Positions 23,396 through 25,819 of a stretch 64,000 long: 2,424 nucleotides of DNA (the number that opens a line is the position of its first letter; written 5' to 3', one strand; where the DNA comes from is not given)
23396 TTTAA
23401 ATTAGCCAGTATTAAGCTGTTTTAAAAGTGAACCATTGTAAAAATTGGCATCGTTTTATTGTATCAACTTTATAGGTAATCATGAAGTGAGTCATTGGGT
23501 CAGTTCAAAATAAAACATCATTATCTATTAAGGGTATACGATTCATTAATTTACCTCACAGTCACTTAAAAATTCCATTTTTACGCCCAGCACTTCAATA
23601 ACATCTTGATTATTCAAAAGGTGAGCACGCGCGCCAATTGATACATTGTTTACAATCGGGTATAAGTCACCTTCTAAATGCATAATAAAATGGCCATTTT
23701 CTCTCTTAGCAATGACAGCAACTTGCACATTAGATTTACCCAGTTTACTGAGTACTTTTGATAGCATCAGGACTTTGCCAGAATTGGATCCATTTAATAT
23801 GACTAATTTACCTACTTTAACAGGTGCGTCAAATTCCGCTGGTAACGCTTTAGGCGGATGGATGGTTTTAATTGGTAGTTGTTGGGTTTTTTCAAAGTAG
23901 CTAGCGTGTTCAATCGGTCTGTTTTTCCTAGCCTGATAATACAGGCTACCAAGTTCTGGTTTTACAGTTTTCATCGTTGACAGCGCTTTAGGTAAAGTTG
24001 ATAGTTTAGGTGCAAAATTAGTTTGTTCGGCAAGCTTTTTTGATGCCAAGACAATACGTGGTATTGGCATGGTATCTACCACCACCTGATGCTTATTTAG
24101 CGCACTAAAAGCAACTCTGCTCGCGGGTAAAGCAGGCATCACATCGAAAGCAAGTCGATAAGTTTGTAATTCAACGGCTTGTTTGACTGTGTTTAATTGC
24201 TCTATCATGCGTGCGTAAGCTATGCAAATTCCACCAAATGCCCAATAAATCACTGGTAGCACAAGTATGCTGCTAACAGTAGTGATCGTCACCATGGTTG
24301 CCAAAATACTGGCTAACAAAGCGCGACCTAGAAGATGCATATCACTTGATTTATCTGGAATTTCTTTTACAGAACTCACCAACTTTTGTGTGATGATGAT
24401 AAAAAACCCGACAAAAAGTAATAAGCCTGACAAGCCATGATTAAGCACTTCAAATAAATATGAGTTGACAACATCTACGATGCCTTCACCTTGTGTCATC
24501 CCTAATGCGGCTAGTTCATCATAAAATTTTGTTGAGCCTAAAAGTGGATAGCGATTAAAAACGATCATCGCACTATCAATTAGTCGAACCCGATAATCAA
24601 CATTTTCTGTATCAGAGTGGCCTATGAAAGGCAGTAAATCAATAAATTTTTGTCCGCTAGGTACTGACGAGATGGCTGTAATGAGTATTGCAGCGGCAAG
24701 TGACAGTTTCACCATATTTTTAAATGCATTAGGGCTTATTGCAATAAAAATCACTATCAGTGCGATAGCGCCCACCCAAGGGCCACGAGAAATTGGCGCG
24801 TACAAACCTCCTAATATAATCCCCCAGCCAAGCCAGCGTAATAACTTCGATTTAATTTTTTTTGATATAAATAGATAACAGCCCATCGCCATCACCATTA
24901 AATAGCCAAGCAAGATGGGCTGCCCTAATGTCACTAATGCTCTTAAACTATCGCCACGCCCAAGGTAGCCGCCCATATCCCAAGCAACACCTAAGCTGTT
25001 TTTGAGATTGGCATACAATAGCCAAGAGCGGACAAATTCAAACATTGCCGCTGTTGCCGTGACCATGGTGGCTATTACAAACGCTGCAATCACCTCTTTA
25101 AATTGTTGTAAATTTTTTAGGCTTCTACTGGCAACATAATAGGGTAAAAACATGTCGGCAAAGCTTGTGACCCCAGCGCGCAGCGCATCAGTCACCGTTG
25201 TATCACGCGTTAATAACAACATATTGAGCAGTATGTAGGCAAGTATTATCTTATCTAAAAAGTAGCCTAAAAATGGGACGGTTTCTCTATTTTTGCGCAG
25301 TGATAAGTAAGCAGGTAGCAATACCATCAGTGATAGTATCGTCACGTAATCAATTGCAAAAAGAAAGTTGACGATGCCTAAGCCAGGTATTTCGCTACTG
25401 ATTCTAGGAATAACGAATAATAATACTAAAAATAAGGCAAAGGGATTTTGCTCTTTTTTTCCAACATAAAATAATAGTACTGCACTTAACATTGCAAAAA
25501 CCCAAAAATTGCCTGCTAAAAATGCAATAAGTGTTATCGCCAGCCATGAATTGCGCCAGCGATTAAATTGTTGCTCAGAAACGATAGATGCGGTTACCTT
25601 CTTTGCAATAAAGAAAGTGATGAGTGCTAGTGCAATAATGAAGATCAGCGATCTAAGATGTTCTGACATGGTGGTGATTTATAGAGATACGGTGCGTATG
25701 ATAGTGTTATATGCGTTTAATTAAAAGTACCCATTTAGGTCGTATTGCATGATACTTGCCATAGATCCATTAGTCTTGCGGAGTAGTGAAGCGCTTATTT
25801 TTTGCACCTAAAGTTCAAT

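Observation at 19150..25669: AT-rich three-gene module of an FHA-tailed Wzy/ligase-like protein, its paralog and a secreted clan GH-A glycosidase, with no other polysaccharide machinery nearby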

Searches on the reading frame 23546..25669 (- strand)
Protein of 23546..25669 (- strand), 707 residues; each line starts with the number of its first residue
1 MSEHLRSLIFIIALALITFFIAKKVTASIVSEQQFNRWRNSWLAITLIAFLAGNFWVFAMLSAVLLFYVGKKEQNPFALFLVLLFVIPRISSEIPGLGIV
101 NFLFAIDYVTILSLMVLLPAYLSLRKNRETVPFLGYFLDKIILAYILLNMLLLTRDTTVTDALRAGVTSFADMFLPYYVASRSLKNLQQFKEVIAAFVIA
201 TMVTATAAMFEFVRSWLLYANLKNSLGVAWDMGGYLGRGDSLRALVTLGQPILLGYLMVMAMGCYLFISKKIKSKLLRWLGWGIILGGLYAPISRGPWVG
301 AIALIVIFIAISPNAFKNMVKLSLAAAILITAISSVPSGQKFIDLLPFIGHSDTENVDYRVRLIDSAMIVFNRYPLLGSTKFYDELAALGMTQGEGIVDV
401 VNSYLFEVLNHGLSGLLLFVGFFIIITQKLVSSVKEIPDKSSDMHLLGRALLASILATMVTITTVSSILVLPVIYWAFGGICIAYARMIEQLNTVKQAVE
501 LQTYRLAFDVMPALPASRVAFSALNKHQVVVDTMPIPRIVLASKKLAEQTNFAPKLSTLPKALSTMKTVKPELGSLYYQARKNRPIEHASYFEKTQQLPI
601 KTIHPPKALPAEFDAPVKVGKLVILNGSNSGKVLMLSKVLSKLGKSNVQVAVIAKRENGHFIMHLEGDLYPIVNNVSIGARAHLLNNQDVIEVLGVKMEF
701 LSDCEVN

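Call 3: search_protein_families(library=pfam, proteins=[window:23546-25669:-], max_evalue=1)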
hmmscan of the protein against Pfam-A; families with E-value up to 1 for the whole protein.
window:23546-25669:- (707 aa): 4 families
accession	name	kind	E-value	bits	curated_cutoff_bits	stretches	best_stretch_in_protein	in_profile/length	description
PF04932.20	Wzy_C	-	3.6e-08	33.7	31.7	1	284-420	5-149/149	O-Antigen ligase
PF04854.19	DUF624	-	0.15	12.7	24.2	1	194-217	13-36/77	Protein of unknown function, DUF624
PF03205.20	MobB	-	0.19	12.1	26.6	1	623-664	3-44/133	Molybdopterin guanine dinucleotide synthesis protein B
PF11804.13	DUF3325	-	0.25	12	26.8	1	273-329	34-88/101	Protein of unknown function (DUF3325)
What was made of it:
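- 23546..25669 (-): 707-aa tailed Wzy_C protein: polytopic membrane domain (aa 1 to ~485) plus a ~220-aa cytoplasmic tail. Pfam Wzy_C 33.7 bits against GA 31.7 (call 3).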

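Call 4: search_protein_families(library=ncbifam, proteins=[window:23546-25669:-], max_evalue=1)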
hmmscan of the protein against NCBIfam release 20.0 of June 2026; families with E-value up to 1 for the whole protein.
window:23546-25669:- (707 aa): 0 families

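Call 5: find_homologous_proteins(query=window:23546-25669:-)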
Query window:23546-25669:- (707 aa): 965 proteins with E <= 0.001 among 8000 candidates; the best 120 are listed.
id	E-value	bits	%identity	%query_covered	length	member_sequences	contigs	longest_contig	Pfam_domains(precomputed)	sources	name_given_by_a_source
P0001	0.0e+0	1532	100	100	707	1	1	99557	PF04932.21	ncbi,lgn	ncbi:MAG: O-antigen ligase family protein [Methylophilaceae bacterium]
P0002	0.0e+0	1017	66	100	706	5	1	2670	PF04932.21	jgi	jgi:hypothetical protein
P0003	7.9e-298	1008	65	99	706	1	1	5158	PF04932.21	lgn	-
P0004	4.8e-296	1002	65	99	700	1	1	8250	PF04932.21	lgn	-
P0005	6.3e-284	962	64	96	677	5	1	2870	PF04932.21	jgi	jgi:hypothetical protein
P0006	4.2e-283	959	63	99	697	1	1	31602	PF04932.21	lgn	-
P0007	4.5e-272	923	62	95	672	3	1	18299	PF04932.21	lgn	-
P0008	1.3e-270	918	61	100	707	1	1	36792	PF04932.21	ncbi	-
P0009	1.1e-245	835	57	95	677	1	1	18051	PF04932.21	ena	-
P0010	2.0e-243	828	54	99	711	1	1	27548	PF04932.21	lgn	-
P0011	2.3e-241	821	53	99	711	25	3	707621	PF04932.21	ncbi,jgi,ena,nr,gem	ncbi:MAG: O-antigen ligase family protein [Methylotenera sp.]|nr:O-antigen ligase family protein [Me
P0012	6.7e-229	780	51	99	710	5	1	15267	PF04932.21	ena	-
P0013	1.5e-214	733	61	78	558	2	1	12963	PF04932.21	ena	-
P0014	5.3e-207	708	64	72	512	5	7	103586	PF04932.21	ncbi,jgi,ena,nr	ncbi:MAG TPA: O-antigen ligase family protein [Methylotenera sp.]|nr:O-antigen ligase family protein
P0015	3.9e-206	705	64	72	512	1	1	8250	PF04932.21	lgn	-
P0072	1.2e-137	478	47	71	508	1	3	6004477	PF04932.21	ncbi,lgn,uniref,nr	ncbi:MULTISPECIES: O-antigen ligase family protein [Pseudomonas]|uniref:O-antigen ligase n=1 Tax=Pse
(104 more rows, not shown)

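Call 6: find_related_loci(query=window:23546-25669:-, collection=genome_contigs, flank=10000)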
Query window:23546-25669:- (707 aa) in genome_contigs; peptide patterns used: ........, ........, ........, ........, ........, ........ (x = any residue, [..] = any of these).
212 stretches matched a pattern, but none encodes a relative of the query by tblastn (E <= 1e-3).
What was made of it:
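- Tried and rejected: It found pattern matches but no relatives (call 6).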

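Call 7: find_encoding_contigs(protein=P0011, flank=10000, max_places=3)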
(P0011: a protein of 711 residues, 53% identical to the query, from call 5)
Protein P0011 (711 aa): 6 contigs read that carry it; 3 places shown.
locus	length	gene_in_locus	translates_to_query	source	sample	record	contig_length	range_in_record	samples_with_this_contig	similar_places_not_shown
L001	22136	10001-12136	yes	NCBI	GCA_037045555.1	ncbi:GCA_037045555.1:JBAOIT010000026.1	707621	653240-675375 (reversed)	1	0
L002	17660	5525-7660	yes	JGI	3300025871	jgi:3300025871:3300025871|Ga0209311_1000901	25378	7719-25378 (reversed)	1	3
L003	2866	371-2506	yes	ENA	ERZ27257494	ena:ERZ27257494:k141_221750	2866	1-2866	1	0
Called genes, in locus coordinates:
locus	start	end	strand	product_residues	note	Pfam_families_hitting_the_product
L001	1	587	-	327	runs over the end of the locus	PF00535:Glycos_transf_2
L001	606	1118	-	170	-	PF14602:Hexapep_2 (faint), PF00132:Hexapep (weak)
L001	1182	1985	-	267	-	PF00535:Glycos_transf_2, PF13641:Glyco_tranf_2_3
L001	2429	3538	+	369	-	PF00155:Aminotran_1_2, PF01041:DegT_DnrJ_EryC1, PF00266:Aminotran_5 (weak)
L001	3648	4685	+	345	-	PF00535:Glycos_transf_2, PF10111:Glyco_tranf_2_2, PF13641:Glyco_tranf_2_3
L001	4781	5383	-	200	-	PF00132:Hexapep, PF14602:Hexapep_2 (weak)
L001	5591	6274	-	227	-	PF25087:GMPPB_C (faint), PF00132:Hexapep, PF14602:Hexapep_2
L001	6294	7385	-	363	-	PF00534:Glycos_transf_1, PF13692:Glyco_trans_1_4, PF20706:GT4-conflict (weak)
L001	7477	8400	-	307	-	PF13641:Glyco_tranf_2_3, PF00535:Glycos_transf_2, PF10111:Glyco_tranf_2_2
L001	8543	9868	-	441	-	PF01943:Polysacc_synt, PF13440:Polysacc_synt_3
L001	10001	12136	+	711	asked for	PF04932:Wzy_C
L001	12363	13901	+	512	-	PF04932:Wzy_C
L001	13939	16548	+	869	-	PF00150:Cellulase (weak)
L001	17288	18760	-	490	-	PF05199:GMC_oxred_C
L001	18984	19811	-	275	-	PF10609:ParA (weak), PF13614:AAA_31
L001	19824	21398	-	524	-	PF02706:Wzz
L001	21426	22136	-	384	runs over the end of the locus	-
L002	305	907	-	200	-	PF00132:Hexapep, PF14602:Hexapep_2 (weak)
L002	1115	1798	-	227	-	PF25087:GMPPB_C (faint), PF00132:Hexapep, PF14602:Hexapep_2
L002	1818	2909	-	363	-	PF00534:Glycos_transf_1, PF13692:Glyco_trans_1_4, PF20706:GT4-conflict (weak)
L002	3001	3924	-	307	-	PF13641:Glyco_tranf_2_3, PF00535:Glycos_transf_2, PF10111:Glyco_tranf_2_2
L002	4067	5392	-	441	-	PF01943:Polysacc_synt, PF13440:Polysacc_synt_3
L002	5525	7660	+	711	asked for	PF04932:Wzy_C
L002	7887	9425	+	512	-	PF04932:Wzy_C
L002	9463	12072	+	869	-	PF00150:Cellulase (weak)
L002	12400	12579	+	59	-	-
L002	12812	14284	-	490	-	PF05199:GMC_oxred_C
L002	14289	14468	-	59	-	-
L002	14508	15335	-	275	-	PF10609:ParA (weak), PF13614:AAA_31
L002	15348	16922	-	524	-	PF02706:Wzz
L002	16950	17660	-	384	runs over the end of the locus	-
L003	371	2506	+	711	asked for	PF04932:Wzy_C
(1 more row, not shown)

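Call 8: find_encoding_contigs(protein=P0072, flank=10000, max_places=3)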
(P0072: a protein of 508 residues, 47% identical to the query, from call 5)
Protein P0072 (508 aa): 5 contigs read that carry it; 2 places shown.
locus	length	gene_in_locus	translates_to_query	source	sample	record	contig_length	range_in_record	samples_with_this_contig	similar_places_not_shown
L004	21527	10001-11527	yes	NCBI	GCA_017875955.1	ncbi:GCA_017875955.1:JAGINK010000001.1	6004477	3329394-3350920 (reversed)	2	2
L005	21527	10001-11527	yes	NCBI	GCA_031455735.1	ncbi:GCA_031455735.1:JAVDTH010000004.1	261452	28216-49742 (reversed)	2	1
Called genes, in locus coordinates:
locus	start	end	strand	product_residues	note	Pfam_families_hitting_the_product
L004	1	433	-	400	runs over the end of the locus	PF13439:Glyco_transf_4 (faint), PF20706:GT4-conflict, PF00534:Glycos_transf_1, PF13692:Glyco_trans_1_4, PF13524:Glyco_trans_1_2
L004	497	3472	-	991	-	PF04393:DUF535, PF13579:Glyco_trans_4_4, PF13439:Glyco_transf_4, PF00534:Glycos_transf_1, PF13692:Glyco_trans_1_4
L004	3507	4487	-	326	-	PF00535:Glycos_transf_2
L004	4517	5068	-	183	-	PF00132:Hexapep (weak)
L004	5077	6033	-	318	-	PF00535:Glycos_transf_2, PF13641:Glyco_tranf_2_3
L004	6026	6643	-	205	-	PF00132:Hexapep, PF14602:Hexapep_2 (weak)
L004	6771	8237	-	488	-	PF00890:FAD_binding_2 (faint), PF01266:DAO, PF07992:Pyr_redox_2 (weak), PF05199:GMC_oxred_C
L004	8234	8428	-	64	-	-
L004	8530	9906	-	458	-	PF01943:Polysacc_synt, PF13440:Polysacc_synt_3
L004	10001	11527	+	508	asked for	PF04932:Wzy_C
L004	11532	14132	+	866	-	PF00150:Cellulase (faint)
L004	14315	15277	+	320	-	PF01073:3Beta_HSD, PF01370:Epimerase, PF02719:Polysacc_synt_2 (weak), PF04321:RmlD_sub_bind, PF05368:NmrA (weak), PF13460:NAD_binding_10, PF16363:GDP_Man_Dehyd, PF07993:NAD_binding_4 (weak)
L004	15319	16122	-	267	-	PF13614:AAA_31 (weak)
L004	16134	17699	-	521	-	-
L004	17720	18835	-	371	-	-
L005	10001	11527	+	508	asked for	PF04932:Wzy_C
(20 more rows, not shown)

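Call 11: find_encoding_contigs(protein=window:23546-25669:-, flank=10000, max_places=2)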
Protein window:23546-25669:- (707 aa): 1 contig read that carries it; 1 place shown.
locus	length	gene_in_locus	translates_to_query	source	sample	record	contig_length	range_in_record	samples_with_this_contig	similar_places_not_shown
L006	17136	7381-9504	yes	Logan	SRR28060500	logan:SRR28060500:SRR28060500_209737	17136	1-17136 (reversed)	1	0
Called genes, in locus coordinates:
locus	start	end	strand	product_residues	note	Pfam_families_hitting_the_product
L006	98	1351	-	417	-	PF00211:Guanylate_cyc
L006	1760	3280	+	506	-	PF00171:Aldedh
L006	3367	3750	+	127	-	PF05610:DUF779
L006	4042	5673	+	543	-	PF05496:RuvB_N (weak), PF13191:AAA_16 (weak), PF13177:DNA_pol3_delta2, PF13401:AAA_22 (weak), PF00004:AAA, PF22608:DNAX_ATPase_lid, PF12169:DNA_pol3_gamma3, PF12170:DNA_pol3_tau_5, +1 more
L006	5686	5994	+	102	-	PF02575:YbaB_DNA_bd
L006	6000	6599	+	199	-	PF21176:RecR_HhH, PF13662:Toprim_4, PF01751:Toprim, PF21175:RecR_C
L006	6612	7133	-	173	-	PF07681:DoxX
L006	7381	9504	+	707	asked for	PF04932:Wzy_C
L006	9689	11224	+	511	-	PF04932:Wzy_C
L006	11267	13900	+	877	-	PF00150:Cellulase (weak)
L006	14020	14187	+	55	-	-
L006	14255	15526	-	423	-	PF00202:Aminotran_3, PF00155:Aminotran_1_2 (weak)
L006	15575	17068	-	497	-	PF00171:Aldedh, PF05893:LuxC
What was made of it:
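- Checked: An independent Logan assembly (L006) shows the same arrangement, so it is not a mis-assembly (call 11).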

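Call 13: find_encoding_contigs(protein=P0006, flank=10000, max_places=2)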
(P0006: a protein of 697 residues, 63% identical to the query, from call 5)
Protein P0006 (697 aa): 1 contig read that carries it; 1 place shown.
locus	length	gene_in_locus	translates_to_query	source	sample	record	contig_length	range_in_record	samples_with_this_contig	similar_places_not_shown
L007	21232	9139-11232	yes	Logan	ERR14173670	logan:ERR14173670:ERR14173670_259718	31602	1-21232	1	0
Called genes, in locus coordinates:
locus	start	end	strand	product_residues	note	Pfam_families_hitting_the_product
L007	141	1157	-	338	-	PF00106:adh_short, PF01073:3Beta_HSD, PF01370:Epimerase, PF02719:Polysacc_synt_2, PF04321:RmlD_sub_bind, PF05368:NmrA, PF13460:NAD_binding_10, PF16363:GDP_Man_Dehyd, +2 more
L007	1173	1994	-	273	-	PF13191:AAA_16, PF01637:ATPase_2 (faint), PF13401:AAA_22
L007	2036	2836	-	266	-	PF03808:Glyco_tran_WecG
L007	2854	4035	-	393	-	PF00535:Glycos_transf_2, PF13641:Glyco_tranf_2_3, PF13632:Glyco_trans_2_3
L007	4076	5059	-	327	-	PF00535:Glycos_transf_2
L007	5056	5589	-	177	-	PF00132:Hexapep (weak)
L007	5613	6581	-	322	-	PF00535:Glycos_transf_2, PF13641:Glyco_tranf_2_3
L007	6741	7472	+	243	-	PF25087:GMPPB_C (faint), PF00132:Hexapep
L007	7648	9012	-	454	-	PF01943:Polysacc_synt, PF13440:Polysacc_synt_3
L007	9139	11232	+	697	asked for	PF04932:Wzy_C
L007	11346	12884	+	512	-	PF04932:Wzy_C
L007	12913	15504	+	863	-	PF00150:Cellulase (weak)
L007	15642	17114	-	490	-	PF01266:DAO (faint), PF05199:GMC_oxred_C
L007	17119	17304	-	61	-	-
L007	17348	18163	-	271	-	PF01656:CbiA (faint), PF13614:AAA_31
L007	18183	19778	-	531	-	PF02706:Wzz (weak), PF13807:GNVR (weak)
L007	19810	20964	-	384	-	-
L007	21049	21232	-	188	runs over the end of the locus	PF02563:Poly_export, PF22461:SLBB_2, PF10531:SLBB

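Call 14: find_encoding_contigs(protein=P0008, flank=10000, max_places=2)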
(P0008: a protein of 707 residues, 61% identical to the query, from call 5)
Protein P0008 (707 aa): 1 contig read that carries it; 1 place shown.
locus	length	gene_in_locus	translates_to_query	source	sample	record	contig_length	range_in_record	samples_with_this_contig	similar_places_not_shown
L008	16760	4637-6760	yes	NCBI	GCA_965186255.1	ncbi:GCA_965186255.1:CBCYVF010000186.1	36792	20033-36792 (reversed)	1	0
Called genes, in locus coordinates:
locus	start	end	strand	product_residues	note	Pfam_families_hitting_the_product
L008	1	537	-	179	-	?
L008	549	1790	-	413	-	PF25917:BSH_RND, PF25876:HH_MFP_RND, PF25878:HH_AAEA_pHBA (weak), PF25944:Beta-barrel_RND, PF25967:RND-MFP_C (weak)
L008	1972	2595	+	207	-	PF00440:TetR_N, PF08361:TetR_C_2 (weak)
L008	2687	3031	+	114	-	-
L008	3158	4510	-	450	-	PF01943:Polysacc_synt, PF13440:Polysacc_synt_3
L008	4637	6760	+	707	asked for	PF04932:Wzy_C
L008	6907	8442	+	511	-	PF04932:Wzy_C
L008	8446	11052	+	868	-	PF00150:Cellulase (weak)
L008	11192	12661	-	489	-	PF01266:DAO (faint), PF07992:Pyr_redox_2 (faint), PF12831:FAD_oxidored (faint), PF05199:GMC_oxred_C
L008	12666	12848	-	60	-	-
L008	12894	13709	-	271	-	PF01656:CbiA (faint), PF10609:ParA (weak), PF13614:AAA_31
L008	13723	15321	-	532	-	PF02706:Wzz (weak), PF13807:GNVR (faint)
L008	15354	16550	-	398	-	-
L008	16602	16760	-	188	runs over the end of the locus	PF02563:Poly_export, PF22461:SLBB_2, PF10531:SLBB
